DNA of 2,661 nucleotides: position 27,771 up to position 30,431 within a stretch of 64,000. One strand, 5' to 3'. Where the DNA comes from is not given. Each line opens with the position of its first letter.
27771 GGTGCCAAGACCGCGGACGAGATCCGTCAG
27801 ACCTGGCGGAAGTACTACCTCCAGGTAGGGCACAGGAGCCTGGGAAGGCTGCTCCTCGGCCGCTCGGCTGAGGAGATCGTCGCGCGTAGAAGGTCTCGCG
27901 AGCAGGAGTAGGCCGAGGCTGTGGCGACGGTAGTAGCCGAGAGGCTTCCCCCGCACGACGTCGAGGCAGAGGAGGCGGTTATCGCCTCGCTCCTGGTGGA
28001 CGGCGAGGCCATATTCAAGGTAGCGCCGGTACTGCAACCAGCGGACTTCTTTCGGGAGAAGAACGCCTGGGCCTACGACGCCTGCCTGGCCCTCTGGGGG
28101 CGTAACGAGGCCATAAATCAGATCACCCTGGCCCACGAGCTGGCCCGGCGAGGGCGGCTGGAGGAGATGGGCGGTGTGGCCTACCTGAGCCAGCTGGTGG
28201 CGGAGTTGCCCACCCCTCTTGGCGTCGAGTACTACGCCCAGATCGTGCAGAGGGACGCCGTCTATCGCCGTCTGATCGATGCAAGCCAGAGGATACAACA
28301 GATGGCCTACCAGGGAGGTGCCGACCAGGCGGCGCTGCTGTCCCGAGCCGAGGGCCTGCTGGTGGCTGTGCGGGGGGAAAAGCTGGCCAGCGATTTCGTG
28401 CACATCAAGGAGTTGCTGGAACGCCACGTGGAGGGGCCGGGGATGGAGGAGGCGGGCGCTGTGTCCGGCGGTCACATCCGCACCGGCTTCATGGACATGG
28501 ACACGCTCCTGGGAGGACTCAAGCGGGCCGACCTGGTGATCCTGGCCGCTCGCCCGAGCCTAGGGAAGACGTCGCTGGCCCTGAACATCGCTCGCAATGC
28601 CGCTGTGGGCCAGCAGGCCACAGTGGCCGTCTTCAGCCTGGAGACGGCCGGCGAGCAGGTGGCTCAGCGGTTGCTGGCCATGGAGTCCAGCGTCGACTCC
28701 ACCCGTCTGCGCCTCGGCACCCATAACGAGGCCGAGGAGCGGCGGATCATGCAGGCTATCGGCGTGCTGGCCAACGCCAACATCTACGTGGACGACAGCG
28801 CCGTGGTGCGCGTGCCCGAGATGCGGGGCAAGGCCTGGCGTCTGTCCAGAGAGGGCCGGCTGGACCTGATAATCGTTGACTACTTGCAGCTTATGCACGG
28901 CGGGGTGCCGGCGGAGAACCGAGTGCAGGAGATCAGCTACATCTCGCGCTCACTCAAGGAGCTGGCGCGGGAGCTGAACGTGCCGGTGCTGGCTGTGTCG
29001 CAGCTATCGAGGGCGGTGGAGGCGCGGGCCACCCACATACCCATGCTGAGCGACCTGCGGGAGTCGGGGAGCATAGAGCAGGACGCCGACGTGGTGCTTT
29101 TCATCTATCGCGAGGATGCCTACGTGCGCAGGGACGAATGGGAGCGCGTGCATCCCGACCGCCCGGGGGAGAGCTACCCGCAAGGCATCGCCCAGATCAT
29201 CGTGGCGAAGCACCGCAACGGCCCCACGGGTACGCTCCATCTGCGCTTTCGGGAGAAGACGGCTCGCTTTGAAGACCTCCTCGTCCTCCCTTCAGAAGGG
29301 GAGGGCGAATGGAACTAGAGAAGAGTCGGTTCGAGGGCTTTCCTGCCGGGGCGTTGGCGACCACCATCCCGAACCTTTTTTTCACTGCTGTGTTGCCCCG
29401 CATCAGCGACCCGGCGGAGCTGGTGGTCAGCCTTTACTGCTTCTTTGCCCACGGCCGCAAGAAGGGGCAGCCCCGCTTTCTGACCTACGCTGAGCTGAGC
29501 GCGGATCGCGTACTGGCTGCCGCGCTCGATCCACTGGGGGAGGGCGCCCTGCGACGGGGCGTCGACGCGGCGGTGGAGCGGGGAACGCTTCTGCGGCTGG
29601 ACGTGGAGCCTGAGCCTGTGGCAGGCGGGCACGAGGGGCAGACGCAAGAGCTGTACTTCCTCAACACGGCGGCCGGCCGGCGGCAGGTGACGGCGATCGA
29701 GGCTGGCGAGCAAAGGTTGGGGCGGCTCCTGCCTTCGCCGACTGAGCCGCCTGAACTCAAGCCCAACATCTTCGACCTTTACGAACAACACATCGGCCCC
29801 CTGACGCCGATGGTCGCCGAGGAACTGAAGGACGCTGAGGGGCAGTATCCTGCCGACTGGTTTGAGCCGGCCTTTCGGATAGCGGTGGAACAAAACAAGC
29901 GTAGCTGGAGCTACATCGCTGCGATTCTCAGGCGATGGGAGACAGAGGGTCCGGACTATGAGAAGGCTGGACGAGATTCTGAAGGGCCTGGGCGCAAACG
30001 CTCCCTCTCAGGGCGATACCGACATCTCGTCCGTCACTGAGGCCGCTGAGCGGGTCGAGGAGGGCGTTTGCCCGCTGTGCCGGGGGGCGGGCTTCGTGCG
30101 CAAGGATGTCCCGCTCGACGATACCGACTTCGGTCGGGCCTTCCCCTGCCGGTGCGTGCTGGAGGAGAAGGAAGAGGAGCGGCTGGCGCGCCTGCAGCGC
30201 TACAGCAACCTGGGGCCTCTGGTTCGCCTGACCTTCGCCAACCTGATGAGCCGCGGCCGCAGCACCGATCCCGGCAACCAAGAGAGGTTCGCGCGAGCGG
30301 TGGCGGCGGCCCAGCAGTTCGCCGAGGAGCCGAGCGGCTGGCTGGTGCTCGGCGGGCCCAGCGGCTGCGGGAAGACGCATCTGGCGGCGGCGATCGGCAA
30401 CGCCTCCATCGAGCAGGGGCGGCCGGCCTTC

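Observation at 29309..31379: Helicase-loader pair in which the DnaC/DnaI-type ATPase is a covalent tandem duplication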

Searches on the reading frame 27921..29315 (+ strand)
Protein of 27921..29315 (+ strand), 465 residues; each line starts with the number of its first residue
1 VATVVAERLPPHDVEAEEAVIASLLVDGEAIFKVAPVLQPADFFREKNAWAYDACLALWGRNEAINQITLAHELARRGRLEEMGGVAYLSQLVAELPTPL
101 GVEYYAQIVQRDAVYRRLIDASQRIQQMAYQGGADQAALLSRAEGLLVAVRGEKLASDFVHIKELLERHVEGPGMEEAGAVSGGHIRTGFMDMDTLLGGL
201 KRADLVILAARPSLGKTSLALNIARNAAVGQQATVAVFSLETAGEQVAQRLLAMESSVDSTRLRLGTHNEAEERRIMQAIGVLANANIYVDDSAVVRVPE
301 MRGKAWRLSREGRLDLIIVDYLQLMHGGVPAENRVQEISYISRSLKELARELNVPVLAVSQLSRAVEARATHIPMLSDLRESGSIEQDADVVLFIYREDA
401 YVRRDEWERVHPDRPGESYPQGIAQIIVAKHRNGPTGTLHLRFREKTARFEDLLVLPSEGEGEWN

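Call 3: search_protein_families(library=pfam, proteins=[window:27921-29315:+], max_evalue=0.01)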
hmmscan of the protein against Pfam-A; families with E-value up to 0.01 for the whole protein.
window:27921-29315:+ (465 aa): 4 families
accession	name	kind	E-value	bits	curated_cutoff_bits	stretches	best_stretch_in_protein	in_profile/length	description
PF03796.21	DnaB_C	-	3.8e-96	321.8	27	1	186-452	2-255/255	DnaB-like helicase C terminal domain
PF00772.26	DnaB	-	2.1e-26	92.4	23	1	10-110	2-102/103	DnaB-like helicase N terminal domain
PF13481.12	AAA_25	-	7.6e-15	55.5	27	1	197-363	26-191/195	AAA domain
PF06745.19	ATPase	-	0.0096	15.8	26.6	0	186-255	1-71/231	KaiC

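Call 4: search_protein_families(library=ncbifam, proteins=[window:27921-29315:+], max_evalue=0.01)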
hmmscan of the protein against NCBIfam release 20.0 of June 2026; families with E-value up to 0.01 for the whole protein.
window:27921-29315:+ (465 aa): 18 families
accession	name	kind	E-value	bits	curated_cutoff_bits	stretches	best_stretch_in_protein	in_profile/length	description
TIGR00665.1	DnaB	equivalog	3.2e-144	481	385.25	1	9-453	1-433/435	replicative DNA helicase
NF004384.0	PRK05748.1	equivalog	8.7e-139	462.9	525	1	2-453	2-442/452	replicative DNA helicase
NF005852.0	PRK07773.1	equivalog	9.3e-137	457.6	780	2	6-384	20-398/886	replicative DNA helicase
NF006606.0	PRK09165.1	equivalog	9.7e-117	390.6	540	1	8-453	19-487/497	replicative DNA helicase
NF004109.0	PRK05595.1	equivalog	6.5e-115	384.3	737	1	11-455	9-440/444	replicative DNA helicase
TIGR03600.1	phage_DnaB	exception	6.1e-109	364.8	498.65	1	14-443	2-421/421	phage replicative helicase, DnaB family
NF006443.0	PRK08760.1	equivalog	2.4e-106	355.9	741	1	7-453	30-467/476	replicative DNA helicase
NF005424.0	PRK07004.1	equivalog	1.6e-101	340.2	834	1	7-452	12-450/460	replicative DNA helicase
NF040583.1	dnaB_SPI-7_type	exception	5.3e-101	338.8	655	1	11-453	2-434/434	SPI-7-type island replicative DNA helicase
NF006458.0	PRK08840.1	equivalog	2.2e-99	333.3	884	1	4-452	14-455/464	replicative DNA helicase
NF005945.0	PRK08006.1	equivalog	8.2e-97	325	898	1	7-452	24-462/471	replicative DNA helicase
NF005369.0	PRK06904.1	equivalog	1e-96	324.5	809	1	8-453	23-464/474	replicative DNA helicase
NF006306.0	PRK08506.1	equivalog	1.1e-93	314.5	596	1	13-453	6-451/472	replicative DNA helicase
NF004967.0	PRK06321.1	equivalog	2.5e-83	280.5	751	1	8-452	14-464/472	replicative DNA helicase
NF005240.0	PRK06749.1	subfamily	3.5e-72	243.5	686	1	13-451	5-425/428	replicative DNA helicase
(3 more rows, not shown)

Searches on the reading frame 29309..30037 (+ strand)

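Call 3: search_protein_families(library=pfam, proteins=[window:29309-30037:+], max_evalue=0.01)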
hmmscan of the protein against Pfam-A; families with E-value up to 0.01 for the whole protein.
window:29309-30037:+ (243 aa): 1 family
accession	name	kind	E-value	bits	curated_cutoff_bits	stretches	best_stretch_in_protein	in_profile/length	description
PF07261.16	DnaB_2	-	9.2e-10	38.5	22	1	155-214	1-63/74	Replication initiation and membrane attachment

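Call 4: search_protein_families(library=ncbifam, proteins=[window:29309-30037:+], max_evalue=0.01)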
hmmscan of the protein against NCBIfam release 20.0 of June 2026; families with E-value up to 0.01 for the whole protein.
window:29309-30037:+ (243 aa): 1 family
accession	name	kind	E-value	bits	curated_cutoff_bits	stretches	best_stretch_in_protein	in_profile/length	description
TIGR01446.1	DnaD_dom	domain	3e-10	40.1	24.95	1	154-214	1-64/73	DnaD domain protein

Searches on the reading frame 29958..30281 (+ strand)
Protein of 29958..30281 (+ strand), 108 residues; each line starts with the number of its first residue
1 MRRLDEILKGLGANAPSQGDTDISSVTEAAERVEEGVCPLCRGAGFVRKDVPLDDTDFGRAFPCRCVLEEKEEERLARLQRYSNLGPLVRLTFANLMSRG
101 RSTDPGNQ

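Call 51: search_protein_families(library=pfam, proteins=[window:29958-30281:+], max_evalue=1)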
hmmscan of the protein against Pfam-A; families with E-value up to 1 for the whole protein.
seq(108 aa): 1 family
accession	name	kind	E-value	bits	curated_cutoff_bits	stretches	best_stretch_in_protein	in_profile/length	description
PF25433.1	DUF7895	-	0.024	15.5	27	1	35-56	11-32/75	Domain of unknown function (DUF7895)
